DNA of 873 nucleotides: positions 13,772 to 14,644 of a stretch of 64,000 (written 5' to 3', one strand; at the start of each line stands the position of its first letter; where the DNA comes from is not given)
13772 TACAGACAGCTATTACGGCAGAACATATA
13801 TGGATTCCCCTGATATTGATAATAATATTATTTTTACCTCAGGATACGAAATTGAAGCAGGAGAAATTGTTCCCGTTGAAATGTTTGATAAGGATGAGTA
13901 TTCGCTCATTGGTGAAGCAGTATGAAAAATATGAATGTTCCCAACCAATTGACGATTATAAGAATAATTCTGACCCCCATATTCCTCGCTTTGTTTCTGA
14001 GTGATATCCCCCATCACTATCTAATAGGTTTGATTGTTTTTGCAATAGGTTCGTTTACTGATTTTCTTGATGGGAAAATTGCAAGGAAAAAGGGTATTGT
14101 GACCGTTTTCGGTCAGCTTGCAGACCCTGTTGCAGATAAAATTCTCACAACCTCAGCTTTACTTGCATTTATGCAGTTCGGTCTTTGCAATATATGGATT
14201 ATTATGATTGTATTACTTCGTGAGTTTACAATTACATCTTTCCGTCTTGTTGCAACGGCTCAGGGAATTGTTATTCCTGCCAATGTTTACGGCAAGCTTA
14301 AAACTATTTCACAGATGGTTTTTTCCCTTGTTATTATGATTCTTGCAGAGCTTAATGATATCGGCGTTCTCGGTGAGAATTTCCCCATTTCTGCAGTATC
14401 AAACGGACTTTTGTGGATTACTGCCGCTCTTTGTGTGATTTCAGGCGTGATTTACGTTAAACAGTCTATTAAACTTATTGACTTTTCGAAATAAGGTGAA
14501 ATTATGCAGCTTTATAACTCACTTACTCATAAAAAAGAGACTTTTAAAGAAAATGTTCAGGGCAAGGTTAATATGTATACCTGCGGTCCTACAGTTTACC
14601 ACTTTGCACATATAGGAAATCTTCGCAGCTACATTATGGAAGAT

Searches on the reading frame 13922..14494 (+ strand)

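Call 91: search_protein_families(library=pfam, proteins=[window:13922-14494:+], max_evalue=0.00001)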
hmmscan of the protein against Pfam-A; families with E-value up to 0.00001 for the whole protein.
window:13922-14494:+ (190 aa): 1 family
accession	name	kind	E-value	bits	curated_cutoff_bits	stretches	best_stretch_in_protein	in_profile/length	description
PF01066.26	CDP-OH_P_transf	-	2.7e-42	145.2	22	1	4-172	1-151/152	CDP-alcohol phosphatidyltransferase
